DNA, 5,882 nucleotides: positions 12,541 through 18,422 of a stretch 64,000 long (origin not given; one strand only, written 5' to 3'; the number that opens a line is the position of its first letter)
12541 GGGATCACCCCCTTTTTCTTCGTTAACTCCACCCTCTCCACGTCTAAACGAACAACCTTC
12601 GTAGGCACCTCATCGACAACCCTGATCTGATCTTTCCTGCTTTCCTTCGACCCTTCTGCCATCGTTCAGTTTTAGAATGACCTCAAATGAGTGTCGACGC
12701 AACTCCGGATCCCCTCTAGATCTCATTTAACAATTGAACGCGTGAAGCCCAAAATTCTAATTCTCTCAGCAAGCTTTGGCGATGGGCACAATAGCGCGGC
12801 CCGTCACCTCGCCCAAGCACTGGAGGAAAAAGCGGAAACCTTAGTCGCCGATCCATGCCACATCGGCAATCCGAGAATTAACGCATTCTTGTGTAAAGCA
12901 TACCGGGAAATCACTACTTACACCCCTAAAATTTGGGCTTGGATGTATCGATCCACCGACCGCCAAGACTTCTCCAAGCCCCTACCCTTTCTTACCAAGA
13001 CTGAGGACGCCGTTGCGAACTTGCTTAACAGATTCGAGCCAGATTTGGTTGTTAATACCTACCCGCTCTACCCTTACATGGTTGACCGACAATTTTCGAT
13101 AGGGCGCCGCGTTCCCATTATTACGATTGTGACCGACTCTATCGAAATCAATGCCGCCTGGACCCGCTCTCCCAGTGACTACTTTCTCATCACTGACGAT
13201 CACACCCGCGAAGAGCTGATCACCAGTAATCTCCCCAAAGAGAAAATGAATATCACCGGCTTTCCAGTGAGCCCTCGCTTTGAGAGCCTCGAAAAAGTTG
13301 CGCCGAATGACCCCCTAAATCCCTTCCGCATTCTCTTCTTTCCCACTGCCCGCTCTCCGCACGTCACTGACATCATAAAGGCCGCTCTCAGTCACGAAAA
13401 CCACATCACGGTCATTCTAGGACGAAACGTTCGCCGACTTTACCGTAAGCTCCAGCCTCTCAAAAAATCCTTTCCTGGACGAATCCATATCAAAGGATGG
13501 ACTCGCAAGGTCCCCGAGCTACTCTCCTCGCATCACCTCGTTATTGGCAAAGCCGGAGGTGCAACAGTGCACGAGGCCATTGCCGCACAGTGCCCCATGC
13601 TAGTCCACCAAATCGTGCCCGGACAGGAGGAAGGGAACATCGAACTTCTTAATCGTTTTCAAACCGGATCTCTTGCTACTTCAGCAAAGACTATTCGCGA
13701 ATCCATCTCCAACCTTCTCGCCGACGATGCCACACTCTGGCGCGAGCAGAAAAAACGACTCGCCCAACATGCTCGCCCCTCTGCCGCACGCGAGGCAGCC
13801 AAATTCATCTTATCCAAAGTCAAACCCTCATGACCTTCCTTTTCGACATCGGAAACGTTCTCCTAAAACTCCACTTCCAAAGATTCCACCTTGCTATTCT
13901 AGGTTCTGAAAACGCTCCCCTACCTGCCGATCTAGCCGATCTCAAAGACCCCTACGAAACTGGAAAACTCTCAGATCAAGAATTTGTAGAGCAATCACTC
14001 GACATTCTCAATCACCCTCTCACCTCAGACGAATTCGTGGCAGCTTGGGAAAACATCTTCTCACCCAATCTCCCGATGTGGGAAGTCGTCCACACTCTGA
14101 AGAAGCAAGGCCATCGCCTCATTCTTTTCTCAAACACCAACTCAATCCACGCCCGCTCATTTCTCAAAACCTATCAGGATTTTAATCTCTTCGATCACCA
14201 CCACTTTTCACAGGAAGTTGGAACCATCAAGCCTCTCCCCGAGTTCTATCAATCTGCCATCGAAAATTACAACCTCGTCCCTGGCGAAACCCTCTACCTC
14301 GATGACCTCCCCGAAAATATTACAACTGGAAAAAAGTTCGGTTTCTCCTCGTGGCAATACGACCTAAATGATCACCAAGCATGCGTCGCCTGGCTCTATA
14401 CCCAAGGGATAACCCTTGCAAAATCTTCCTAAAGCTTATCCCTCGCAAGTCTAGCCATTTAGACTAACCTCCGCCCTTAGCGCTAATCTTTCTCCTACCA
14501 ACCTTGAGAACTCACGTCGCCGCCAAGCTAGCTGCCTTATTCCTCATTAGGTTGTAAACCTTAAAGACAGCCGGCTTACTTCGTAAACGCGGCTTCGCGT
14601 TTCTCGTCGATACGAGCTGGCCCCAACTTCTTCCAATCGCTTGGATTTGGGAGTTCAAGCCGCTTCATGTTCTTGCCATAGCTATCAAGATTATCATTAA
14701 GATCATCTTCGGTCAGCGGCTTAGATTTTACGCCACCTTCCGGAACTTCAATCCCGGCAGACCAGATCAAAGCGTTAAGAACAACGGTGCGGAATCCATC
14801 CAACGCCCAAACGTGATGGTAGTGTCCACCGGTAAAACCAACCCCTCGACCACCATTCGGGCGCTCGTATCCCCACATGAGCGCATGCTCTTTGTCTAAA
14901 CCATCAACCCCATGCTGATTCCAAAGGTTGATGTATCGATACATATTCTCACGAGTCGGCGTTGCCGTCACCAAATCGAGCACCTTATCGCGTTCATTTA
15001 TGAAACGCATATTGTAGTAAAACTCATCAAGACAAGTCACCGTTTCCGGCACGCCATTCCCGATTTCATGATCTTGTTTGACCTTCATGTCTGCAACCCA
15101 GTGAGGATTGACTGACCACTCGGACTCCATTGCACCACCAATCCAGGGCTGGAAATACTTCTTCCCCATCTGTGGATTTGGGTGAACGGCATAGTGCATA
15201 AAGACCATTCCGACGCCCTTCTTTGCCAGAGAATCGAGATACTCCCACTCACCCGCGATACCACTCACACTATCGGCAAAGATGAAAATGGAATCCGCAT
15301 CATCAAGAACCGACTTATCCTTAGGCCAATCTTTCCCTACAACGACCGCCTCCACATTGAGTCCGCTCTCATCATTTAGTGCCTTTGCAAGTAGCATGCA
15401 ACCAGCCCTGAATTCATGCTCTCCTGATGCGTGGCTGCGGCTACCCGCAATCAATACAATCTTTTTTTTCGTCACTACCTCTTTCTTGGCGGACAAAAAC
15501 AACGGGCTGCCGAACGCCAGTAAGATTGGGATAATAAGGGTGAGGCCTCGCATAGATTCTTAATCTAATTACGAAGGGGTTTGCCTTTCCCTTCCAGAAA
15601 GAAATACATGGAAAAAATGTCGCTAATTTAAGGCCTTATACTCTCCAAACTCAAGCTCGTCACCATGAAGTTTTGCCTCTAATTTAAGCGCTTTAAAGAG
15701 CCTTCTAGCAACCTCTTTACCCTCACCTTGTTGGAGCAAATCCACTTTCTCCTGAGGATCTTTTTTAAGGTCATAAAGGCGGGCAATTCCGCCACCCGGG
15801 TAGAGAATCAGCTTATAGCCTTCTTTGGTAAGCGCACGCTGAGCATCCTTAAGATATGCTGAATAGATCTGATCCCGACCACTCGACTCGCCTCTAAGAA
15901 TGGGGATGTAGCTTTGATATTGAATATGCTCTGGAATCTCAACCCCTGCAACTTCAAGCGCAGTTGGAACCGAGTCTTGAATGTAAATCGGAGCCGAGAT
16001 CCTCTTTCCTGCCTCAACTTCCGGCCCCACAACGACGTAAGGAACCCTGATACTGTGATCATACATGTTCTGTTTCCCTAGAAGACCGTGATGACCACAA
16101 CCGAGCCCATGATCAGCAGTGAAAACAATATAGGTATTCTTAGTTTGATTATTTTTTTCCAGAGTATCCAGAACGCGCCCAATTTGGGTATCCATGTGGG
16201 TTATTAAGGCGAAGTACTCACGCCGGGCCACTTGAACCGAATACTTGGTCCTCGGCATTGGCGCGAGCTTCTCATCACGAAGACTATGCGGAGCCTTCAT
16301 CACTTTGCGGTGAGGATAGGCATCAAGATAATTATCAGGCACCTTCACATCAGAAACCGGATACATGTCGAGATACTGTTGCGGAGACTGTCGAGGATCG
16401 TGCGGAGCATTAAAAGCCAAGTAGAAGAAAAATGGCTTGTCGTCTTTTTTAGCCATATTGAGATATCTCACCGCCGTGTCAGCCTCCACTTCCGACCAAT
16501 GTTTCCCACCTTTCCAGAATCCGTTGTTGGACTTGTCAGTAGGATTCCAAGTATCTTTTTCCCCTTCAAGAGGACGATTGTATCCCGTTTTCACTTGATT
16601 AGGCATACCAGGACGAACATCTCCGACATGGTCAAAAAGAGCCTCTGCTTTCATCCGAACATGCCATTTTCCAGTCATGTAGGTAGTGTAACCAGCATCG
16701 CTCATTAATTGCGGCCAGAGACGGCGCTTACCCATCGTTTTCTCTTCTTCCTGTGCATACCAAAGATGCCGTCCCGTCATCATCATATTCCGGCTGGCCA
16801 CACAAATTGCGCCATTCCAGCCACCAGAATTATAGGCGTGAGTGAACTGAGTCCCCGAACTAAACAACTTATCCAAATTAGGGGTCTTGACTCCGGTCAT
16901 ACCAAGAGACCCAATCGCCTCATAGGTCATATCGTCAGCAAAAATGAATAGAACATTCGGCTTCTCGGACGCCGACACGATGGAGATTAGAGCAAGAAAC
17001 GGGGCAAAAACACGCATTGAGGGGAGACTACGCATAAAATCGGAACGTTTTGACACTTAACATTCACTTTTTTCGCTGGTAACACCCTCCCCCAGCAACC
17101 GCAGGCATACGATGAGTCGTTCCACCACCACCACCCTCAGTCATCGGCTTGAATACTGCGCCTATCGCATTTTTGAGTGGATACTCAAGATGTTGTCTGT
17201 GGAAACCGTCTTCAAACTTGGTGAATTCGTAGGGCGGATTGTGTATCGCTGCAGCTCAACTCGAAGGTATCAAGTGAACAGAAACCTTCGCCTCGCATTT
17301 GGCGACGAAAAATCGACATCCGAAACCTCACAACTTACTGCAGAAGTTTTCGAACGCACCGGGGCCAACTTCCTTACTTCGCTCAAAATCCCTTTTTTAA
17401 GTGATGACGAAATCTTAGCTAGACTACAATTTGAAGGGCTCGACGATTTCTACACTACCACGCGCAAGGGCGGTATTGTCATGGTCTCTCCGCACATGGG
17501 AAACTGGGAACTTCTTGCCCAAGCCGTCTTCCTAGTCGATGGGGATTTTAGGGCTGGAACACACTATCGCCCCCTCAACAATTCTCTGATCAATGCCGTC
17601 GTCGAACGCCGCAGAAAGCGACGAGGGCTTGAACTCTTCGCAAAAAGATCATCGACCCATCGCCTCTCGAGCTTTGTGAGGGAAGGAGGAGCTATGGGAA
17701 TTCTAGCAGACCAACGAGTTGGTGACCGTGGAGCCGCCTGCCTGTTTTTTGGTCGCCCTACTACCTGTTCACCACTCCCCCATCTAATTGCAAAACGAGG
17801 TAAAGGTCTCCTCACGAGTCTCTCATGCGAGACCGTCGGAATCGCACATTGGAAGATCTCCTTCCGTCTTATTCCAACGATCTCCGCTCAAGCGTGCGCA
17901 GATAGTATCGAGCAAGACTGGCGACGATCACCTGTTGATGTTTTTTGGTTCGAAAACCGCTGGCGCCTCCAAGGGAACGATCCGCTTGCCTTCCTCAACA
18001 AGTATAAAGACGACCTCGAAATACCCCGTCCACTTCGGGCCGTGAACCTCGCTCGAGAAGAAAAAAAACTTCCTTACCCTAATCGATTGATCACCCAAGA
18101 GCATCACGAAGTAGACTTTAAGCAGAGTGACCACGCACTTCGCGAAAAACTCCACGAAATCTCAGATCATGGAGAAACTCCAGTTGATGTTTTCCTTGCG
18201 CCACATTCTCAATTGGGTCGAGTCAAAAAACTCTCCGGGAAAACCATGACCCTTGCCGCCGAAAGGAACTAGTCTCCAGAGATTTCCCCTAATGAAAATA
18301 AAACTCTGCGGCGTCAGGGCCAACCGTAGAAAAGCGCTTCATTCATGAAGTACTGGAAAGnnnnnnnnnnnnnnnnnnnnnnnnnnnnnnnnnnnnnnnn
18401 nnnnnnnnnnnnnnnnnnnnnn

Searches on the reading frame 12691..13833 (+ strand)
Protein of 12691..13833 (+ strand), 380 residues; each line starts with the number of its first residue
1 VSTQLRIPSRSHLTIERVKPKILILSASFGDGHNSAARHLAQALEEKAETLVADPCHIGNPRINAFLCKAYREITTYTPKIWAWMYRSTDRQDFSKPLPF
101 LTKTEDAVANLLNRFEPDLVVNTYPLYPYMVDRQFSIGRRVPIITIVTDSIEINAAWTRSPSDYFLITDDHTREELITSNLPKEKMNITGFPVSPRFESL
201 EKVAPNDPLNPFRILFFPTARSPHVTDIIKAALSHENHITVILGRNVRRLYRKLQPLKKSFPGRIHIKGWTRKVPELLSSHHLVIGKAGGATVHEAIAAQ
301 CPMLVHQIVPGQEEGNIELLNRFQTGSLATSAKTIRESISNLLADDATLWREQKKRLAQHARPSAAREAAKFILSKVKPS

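Call 5: search_protein_families(library=pfam, proteins=[window:12691-13833:+], max_evalue=0.01)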
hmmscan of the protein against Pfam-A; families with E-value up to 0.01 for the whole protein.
window:12691-13833:+ (380 aa): 3 families
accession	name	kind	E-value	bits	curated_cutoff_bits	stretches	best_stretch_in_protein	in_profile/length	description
PF06925.17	MGDG_synth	-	4.8e-19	69.5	25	1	33-193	1-169/169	Monogalactosyldiacylglycerol (MGDG) synthase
PF00534.26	Glycos_transf_1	-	0.00016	21.7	26.4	1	228-362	33-170/172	Glycosyl transferases group 1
PF04101.22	Glyco_tran_28_C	-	0.0012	19.3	22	1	235-305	29-96/166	Glycosyltransferase family 28 C-terminal domain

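Call 6: search_protein_families(library=ncbifam, proteins=[window:12691-13833:+], max_evalue=0.01)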
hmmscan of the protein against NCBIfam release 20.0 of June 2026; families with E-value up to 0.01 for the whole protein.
window:12691-13833:+ (380 aa): 4 families
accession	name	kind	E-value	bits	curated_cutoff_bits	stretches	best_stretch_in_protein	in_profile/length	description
NF010135.0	PRK13609.1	equivalog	2.4e-45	155.1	500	1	19-376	4-368/388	diglucosyl diacylglycerol synthase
NF010134.0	PRK13608.1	equivalog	2.9e-28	99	557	1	20-375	6-367/391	diglucosyl diacylglycerol synthase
TIGR01133.1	murG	equivalog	0.00043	19.4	250.25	1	273-372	248-352/353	undecaprenyldiphospho-muramoylpentapeptide beta-N-acetylglucosaminyltransferase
TIGR03590.1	PseG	equivalog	0.00055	19.6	153.55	1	223-313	184-274/280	UDP-2,4-diacetamido-2,4,6-trideoxy-beta-L-altropyranose hydrolase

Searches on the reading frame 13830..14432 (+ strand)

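Call 5: search_protein_families(library=pfam, proteins=[window:13830-14432:+], max_evalue=0.01)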
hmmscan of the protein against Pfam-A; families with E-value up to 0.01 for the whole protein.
window:13830-14432:+ (200 aa): 2 families
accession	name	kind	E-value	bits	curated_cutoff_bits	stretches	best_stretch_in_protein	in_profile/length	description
PF00702.32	Hydrolase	-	9.2e-13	49.4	26.4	1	2-171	3-191/191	haloacid dehalogenase-like hydrolase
PF13419.12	HAD_2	-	3.3e-11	44.1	23.8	1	83-173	84-174/178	Haloacid dehalogenase-like hydrolase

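Call 6: search_protein_families(library=ncbifam, proteins=[window:13830-14432:+], max_evalue=0.01)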
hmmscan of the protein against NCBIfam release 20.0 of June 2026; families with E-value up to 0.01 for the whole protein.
window:13830-14432:+ (200 aa): 15 families
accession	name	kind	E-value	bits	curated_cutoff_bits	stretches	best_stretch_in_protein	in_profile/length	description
NF006991.0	PRK09456.1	equivalog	1.2e-25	90.4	295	1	1-176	1-183/199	glucose-1-phosphatase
TIGR02247.1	HAD-1A3-hyp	subfamily_domain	1.4e-11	44.6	125.4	1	82-174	98-192/211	epoxide hydrolase N-terminal domain-like phosphatase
TIGR01993.1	Pyr-5-nucltdase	equivalog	4.7e-11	42.8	142.9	1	62-172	63-178/183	pyrimidine 5'-nucleotidase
TIGR01509.1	HAD-SF-IA-v3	subfamily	6.8e-11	42.6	29.4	1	55-174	45-151/154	HAD-IA family hydrolase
TIGR02253.1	CTE7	subfamily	3e-09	37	169.75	1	83-179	99-196/221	TIGR02253 family HAD-type hydrolase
TIGR02252.1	DREG-2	subfamily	1.7e-08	34.5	155.2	1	83-175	110-202/203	HAD hydrolase, REG-2-like, family IA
TIGR01454.1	AHBA_synth_RP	hypoth_equivalog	1e-05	25.3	246.65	1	85-174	82-171/205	AHBA synthesis associated protein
NF009695.0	PRK13222.1-2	equivalog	5.9e-05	22.7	225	1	85-174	101-190/226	phosphoglycolate phosphatase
TIGR02254.1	YjjG_YfnB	equivalog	7.8e-05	22.2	159.9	1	84-183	103-202/223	YjjG family noncanonical pyrimidine nucleotidase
TIGR01428.1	HAD_type_II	equivalog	9.4e-05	22.5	125.4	1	85-172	98-185/197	haloacid dehalogenase type II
NF009804.0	PRK13288.1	equivalog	0.00012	21.7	218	1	84-171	88-175/215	pyrophosphatase PpaX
TIGR01662.1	HAD-SF-IIIA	subfamily_domain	0.0002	21.5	44.6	1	77-173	24-134/141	HAD-IIIA family hydrolase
TIGR01681.1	HAD-SF-IIIC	subfamily_domain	0.00033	21.5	35.75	1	85-166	39-127/132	HAD-IIIC family phosphatase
TIGR01493.1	HAD-SF-IA-v2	subfamily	0.0011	19.3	39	1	98-156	90-147/161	HAD-IA family hydrolase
TIGR01549.1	HAD-SF-IA-v1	subfamily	0.0017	18.8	23.3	1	88-169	69-147/149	HAD-IA family hydrolase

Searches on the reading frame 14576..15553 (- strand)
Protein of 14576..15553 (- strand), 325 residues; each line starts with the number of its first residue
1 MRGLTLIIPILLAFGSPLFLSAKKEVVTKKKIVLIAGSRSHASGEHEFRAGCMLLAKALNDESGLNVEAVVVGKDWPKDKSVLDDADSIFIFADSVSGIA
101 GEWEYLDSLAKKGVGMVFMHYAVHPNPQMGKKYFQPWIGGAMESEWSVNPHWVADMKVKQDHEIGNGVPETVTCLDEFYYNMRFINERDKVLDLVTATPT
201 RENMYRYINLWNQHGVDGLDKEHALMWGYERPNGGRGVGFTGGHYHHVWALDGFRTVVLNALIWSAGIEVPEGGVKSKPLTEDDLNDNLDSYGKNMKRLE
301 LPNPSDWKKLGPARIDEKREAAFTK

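Call 5: search_protein_families(library=pfam, proteins=[window:14576-15553:-], max_evalue=0.01)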
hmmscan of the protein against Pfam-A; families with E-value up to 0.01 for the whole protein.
window:14576-15553:- (325 aa): 1 family
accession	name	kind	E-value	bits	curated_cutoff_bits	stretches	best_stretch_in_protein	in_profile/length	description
PF06283.17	ThuA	-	6e-13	50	33.4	1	49-264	17-208/209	Trehalose utilisation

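Call 6: search_protein_families(library=ncbifam, proteins=[window:14576-15553:-], max_evalue=0.01)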
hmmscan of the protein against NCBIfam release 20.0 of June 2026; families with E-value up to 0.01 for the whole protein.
window:14576-15553:- (325 aa): 0 families

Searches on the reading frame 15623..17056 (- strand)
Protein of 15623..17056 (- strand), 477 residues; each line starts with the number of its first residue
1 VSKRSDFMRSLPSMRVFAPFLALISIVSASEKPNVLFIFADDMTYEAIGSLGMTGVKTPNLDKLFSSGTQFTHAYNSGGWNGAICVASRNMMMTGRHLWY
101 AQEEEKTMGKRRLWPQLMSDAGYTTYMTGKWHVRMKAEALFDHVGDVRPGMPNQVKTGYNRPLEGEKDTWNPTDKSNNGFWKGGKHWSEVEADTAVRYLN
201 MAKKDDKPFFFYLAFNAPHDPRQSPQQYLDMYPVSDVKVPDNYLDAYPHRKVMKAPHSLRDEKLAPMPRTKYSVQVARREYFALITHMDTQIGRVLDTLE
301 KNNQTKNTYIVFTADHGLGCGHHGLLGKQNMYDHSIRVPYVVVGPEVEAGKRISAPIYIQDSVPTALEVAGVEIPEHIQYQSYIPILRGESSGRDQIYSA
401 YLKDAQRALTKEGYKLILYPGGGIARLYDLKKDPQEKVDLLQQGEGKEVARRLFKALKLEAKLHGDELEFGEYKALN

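Call 5: search_protein_families(library=pfam, proteins=[window:15623-17056:-], max_evalue=0.01)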
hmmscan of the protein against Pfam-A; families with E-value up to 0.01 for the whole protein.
window:15623-17056:- (477 aa): 5 families
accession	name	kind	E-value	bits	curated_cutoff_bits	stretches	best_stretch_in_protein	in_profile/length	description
PF00884.28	Sulfatase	-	5.3e-51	174.1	25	1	33-372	1-301/301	Sulfatase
PF16347.10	SGSH_C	-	9.5e-20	71.7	29.3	1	321-458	1-149/154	N-sulphoglucosamine sulphohydrolase, C-terminal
PF01676.23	Metalloenzyme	-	1.8e-05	24.8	24.3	1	280-352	168-230/252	Metalloenzyme superfamily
PF01663.27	Phosphodiest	-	0.00013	22.1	23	1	129-318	112-221/342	Type I phosphodiesterase / nucleotide pyrophosphatase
PF02995.22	DUF229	-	0.002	17.3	25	1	279-322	304-347/496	Protein of unknown function (DUF229)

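Call 6: search_protein_families(library=ncbifam, proteins=[window:15623-17056:-], max_evalue=0.01)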
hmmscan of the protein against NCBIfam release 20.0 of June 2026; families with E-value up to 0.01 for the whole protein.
window:15623-17056:- (477 aa): 6 families
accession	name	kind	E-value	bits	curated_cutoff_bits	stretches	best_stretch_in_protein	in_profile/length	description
NF010322.0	PRK13759.1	equivalog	1e-64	218.9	481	2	186-457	180-453/486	arylsulfatase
TIGR03417.1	chol_sulfatase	equivalog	1.3e-47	162.8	433.45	2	200-454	175-433/500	choline-sulfatase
NF052527.1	Mn_arylsulf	exception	9.1e-35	120.5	850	2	195-456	187-447/479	manganese-dependent arylsulfatase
NF045661.1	HdlasePehA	equivalog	1.9e-34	119.2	900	2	192-392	187-397/506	phosphoric/sulfuric ester hydrolase PehA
NF038282.1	LapC_YejM_PbgA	exception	5.3e-07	28.3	825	1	275-350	408-481/584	LPS biosynthesis-modulating metalloenzyme YejM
NF038075.1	fam_STM4013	hypoth_equivalog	0.00016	21.2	250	1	283-341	202-257/261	STM4013/SEN3800 family hydrolase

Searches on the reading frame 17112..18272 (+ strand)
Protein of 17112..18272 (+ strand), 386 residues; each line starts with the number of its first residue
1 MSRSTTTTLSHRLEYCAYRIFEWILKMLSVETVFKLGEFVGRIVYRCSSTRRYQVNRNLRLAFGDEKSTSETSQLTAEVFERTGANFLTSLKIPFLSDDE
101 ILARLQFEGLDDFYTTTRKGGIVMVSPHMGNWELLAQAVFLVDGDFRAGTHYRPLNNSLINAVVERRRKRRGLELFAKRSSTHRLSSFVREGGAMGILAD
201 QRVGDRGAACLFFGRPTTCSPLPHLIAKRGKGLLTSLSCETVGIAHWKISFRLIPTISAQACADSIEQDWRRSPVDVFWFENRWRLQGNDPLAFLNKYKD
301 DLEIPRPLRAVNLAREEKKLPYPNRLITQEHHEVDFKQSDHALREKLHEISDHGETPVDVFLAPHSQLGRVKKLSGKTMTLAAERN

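Call 5: search_protein_families(library=pfam, proteins=[window:17112-18272:+], max_evalue=0.01)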
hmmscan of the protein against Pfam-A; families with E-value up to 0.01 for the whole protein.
window:17112-18272:+ (386 aa): 1 family
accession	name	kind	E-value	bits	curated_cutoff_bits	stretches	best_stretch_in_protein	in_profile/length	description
PF03279.18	Lip_A_acyltrans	-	1.1e-35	123.7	22.3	1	16-285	17-294/295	Bacterial lipid A biosynthesis acyltransferase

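Call 6: search_protein_families(library=ncbifam, proteins=[window:17112-18272:+], max_evalue=0.01)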
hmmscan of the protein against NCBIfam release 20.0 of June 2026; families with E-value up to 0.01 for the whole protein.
window:17112-18272:+ (386 aa): 16 families
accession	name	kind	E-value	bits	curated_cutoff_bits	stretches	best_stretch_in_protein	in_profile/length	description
NF006270.0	PRK08419.1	equivalog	4.9e-28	98.3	248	1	17-285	9-289/298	lipid A biosynthesis lauroyl acyltransferase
NF005120.0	PRK06553.1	equivalog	3.9e-20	72.4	273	1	19-224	28-234/308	lipid A biosynthesis lauroyl acyltransferase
TIGR02207.1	lipid_A_htrB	subfamily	4.8e-19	68.8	297.8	1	23-219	23-216/303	LpxL/LpxP family Kdo(2)-lipid IV(A) lauroyl/palmitoleoyl acyltransferase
NF006438.0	PRK08734.1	equivalog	1.4e-18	67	363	1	45-286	36-287/305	lauroyl acyltransferase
NF006487.0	PRK08905.1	equivalog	6.9e-18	64.7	281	1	22-285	7-274/290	lysophospholipid acyltransferase family protein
NF005919.0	PRK07920.1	equivalog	1.1e-14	54.3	209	1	14-263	11-261/311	phosphatidylinositol mannoside acyltransferase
NF005399.0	PRK06946.1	subfamily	8.9e-14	51.4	343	1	13-217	5-207/294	lipid A biosynthesis lauroyl acyltransferase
NF005340.0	PRK06860.1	subfamily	3.9e-13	49.3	398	1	20-207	27-209/309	lipid A biosynthesis lauroyl acyltransferase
NF004191.0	PRK05646.1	equivalog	1e-11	44.6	491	1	23-215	26-217/310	lipid A biosynthesis lauroyl acyltransferase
NF006437.0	PRK08733.1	equivalog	1.1e-11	44.4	540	1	35-228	41-231/306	LpxL/LpxP family Kdo(2)-lipid IV(A) lauroyl/palmitoleoyl acyltransferase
NF005952.0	PRK08025.1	equivalog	2.7e-11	43.1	517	1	23-209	27-209/306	kdo(2)-lipid IV(A) palmitoleoyltransferase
NF006507.0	PRK08943.1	subfamily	5.2e-11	42.2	337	1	27-205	39-215/322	lipid A biosynthesis (KDO)2-(lauroyl)-lipid IVA acyltransferase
NF005150.0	PRK06628.1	equivalog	3.5e-10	39.8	350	1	10-219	9-211/290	lipid A biosynthesis lauroyl acyltransferase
TIGR02208.1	lipid_A_msbB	equivalog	7e-09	35.4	336.05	1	30-213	32-214/305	lauroyl-Kdo(2)-lipid IV(A) myristoyltransferase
NF004190.0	PRK05645.1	equivalog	9.8e-07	28.2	377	1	26-205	17-195/295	lysophospholipid acyltransferase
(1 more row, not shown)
